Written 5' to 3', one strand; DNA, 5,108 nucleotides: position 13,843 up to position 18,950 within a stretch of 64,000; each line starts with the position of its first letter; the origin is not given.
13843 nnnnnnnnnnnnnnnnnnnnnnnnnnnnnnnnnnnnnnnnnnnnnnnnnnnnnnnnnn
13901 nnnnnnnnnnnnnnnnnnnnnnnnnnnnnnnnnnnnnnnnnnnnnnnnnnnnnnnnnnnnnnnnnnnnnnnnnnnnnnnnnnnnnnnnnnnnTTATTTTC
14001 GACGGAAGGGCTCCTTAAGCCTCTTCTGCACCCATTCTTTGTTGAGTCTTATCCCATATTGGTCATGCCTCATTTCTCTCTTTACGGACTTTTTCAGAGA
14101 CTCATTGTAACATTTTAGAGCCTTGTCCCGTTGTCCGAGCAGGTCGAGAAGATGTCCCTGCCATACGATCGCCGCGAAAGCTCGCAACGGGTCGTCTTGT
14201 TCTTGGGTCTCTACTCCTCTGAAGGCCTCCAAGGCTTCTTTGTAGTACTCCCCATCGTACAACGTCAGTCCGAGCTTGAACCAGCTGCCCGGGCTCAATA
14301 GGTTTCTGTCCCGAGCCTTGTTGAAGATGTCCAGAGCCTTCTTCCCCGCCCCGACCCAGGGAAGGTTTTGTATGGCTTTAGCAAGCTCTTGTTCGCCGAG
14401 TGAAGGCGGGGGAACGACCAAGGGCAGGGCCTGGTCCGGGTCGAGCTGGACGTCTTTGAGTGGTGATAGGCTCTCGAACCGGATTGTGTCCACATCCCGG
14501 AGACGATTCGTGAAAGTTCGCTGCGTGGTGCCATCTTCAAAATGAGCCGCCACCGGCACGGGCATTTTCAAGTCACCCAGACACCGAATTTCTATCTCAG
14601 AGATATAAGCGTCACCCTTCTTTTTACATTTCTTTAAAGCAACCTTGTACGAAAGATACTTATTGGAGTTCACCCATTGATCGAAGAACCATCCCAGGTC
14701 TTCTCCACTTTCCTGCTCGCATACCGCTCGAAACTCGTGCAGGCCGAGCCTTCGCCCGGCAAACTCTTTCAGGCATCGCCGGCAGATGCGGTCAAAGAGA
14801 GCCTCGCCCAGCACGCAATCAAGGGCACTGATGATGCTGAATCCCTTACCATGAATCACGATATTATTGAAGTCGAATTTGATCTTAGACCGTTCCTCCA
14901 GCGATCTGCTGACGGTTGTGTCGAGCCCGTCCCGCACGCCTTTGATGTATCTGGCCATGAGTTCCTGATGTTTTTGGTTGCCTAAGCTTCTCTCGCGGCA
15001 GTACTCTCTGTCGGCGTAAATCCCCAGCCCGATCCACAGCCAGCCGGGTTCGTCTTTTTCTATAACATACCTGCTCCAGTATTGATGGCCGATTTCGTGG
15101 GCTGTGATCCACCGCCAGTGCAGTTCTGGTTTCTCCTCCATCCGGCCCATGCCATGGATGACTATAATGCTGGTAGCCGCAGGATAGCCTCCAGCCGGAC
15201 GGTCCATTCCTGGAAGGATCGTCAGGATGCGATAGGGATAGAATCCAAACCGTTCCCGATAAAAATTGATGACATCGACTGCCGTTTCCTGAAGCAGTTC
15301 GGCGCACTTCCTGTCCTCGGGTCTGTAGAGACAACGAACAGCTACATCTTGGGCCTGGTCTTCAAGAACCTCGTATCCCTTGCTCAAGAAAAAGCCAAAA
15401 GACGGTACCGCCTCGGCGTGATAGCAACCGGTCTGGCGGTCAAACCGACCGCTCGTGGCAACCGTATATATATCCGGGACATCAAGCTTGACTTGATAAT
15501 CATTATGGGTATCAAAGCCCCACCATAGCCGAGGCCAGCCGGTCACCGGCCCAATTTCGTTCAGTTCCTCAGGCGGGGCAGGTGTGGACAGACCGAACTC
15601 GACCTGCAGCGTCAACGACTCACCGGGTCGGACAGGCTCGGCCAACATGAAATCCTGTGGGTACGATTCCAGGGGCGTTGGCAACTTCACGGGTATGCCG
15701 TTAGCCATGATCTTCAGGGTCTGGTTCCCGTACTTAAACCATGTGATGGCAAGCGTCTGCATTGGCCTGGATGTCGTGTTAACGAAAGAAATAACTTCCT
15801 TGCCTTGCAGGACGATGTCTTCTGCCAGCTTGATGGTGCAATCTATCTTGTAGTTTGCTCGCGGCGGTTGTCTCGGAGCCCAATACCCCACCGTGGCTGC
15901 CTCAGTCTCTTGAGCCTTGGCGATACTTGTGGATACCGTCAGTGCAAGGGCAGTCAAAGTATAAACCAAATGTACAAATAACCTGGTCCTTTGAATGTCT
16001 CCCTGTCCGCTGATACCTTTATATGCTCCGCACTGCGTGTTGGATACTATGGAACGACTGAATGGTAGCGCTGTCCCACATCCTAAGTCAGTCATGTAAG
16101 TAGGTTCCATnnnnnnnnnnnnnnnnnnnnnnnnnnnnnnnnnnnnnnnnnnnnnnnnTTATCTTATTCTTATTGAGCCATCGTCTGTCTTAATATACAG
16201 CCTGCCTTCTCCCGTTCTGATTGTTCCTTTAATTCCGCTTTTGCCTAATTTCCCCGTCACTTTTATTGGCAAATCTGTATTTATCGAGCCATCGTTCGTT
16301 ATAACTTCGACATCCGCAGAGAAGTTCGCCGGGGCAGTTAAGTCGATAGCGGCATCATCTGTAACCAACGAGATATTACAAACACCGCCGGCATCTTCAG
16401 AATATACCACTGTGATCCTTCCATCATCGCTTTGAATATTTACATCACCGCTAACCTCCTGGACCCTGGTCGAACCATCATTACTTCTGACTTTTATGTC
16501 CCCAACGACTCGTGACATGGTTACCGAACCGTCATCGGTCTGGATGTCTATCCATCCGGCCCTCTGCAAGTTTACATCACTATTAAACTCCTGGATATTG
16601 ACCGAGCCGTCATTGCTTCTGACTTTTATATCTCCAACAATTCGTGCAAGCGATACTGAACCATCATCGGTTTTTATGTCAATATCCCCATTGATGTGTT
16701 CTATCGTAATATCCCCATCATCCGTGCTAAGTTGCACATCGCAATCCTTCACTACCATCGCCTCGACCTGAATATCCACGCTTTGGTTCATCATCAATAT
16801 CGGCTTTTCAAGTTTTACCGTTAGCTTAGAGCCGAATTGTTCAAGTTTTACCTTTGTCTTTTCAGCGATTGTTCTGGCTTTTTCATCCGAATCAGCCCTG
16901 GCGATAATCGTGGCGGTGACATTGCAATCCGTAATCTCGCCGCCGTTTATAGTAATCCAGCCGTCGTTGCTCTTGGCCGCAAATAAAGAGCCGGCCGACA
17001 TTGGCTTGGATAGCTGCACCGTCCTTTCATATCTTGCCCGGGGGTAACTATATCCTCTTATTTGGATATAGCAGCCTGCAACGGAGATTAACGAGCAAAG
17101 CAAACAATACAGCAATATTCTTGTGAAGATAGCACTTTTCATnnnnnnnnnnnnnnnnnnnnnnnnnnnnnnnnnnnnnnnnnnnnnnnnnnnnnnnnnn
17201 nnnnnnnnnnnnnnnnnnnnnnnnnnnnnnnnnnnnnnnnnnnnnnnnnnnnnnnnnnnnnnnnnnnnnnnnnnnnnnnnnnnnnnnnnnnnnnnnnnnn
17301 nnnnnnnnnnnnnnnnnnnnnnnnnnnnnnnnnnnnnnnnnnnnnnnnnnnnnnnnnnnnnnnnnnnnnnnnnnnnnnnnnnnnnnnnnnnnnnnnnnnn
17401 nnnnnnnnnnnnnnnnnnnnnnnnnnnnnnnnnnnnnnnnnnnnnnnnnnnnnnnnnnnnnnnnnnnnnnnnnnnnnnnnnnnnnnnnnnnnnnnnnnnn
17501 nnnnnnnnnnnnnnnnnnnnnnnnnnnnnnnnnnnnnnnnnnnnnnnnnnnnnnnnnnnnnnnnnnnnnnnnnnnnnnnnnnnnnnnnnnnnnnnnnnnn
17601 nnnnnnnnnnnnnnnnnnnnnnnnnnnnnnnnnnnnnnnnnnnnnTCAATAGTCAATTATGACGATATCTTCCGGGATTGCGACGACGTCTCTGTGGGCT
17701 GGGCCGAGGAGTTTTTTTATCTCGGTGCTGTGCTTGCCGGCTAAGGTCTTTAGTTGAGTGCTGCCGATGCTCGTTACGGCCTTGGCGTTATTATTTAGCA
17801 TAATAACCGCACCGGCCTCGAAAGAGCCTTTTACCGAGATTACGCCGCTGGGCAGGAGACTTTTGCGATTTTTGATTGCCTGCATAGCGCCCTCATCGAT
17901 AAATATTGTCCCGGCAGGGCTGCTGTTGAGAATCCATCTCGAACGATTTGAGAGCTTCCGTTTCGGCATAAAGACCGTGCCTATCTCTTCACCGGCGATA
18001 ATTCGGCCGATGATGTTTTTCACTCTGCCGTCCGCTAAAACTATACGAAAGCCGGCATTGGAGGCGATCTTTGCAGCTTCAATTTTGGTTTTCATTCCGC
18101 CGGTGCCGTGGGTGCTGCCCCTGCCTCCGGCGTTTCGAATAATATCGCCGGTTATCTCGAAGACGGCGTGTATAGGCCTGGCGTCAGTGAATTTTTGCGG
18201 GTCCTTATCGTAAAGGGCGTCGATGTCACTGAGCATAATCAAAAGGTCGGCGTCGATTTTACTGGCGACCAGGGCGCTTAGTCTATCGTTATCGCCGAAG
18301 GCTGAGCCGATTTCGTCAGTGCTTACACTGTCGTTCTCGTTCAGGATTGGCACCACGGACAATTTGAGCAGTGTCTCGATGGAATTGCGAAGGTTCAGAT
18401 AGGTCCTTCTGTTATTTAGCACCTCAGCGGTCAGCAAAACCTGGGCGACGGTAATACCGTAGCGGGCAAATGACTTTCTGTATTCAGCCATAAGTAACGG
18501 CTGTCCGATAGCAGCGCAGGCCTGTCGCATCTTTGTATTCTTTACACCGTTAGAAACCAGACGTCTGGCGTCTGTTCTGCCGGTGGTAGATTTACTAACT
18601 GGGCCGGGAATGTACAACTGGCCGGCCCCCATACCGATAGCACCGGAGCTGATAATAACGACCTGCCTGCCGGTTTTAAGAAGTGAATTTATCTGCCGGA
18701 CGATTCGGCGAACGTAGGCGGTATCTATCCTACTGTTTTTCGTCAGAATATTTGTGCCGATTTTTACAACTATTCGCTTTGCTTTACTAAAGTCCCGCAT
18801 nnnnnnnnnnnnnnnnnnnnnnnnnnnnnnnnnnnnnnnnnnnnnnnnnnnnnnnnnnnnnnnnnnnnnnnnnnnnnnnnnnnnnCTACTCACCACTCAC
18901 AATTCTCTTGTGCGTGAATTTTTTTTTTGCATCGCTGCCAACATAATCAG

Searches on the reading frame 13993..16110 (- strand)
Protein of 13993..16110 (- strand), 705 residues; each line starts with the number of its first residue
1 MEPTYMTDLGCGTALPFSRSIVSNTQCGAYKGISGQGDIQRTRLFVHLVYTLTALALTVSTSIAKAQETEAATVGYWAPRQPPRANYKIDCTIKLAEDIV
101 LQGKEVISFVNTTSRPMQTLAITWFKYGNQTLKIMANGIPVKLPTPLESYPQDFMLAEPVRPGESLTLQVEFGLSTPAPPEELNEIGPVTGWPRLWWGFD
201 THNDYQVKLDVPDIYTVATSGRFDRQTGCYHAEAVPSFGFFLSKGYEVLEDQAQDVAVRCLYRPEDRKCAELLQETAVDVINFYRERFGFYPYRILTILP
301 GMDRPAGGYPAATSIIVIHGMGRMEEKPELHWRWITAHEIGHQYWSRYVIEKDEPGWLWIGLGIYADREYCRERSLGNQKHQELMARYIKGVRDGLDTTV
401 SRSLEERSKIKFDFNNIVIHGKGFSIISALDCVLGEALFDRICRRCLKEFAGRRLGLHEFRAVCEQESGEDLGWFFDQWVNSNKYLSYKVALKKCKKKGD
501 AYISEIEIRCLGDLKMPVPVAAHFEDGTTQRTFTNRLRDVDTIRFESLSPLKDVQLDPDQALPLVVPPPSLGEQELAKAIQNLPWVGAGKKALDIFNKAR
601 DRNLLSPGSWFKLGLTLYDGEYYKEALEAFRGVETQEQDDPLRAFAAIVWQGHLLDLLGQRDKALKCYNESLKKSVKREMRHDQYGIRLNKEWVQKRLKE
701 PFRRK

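Call 17: search_protein_families(library=pfam, proteins=[window:13993-16110:-], max_evalue=0.00001)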
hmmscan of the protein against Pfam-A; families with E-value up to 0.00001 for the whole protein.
window:13993-16110:- (705 aa): 2 families
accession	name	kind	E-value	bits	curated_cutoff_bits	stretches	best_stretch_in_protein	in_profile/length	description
PF01433.26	Peptidase_M1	-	1.8e-07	31.4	27.7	1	329-479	64-218/218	Peptidase family M1 domain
PF07719.23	TPR_2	-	1.7e-06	28.1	27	0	649-674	5-30/34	Tetratricopeptide repeat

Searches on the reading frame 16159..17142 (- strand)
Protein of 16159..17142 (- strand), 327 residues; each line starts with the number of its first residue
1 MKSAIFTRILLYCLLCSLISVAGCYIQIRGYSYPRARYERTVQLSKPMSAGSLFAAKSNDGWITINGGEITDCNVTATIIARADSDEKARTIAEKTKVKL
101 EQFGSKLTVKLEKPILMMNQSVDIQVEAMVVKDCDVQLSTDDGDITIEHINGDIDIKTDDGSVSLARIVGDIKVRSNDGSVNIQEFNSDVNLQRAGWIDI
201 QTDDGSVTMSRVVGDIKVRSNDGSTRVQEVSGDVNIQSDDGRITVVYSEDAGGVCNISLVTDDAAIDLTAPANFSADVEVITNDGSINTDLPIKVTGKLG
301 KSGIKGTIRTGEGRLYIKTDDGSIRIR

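Call 18: search_protein_families(library=pfam, proteins=[window:16159-17142:-], max_evalue=0.00001)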
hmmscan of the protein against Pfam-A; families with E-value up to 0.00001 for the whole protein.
window:16159-17142:- (327 aa): 1 family
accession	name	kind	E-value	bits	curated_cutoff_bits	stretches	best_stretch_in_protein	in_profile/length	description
PF13349.12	DUF4097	-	2.8e-16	60.1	22.9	2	198-327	120-247/247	Toastrack DUF4097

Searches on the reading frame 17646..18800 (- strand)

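Call 18: search_protein_families(library=pfam, proteins=[window:17646-18800:-], max_evalue=0.00001)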
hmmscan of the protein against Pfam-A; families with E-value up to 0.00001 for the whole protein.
window:17646-18800:- (384 aa): 2 families
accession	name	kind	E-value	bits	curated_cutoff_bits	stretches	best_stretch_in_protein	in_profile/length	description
PF00696.33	AA_kinase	-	2e-44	152.5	24.9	1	8-254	1-231/234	Amino acid kinase family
PF01472.26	PUA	-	1.6e-11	44.4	24.8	1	297-364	1-73/74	PUA domain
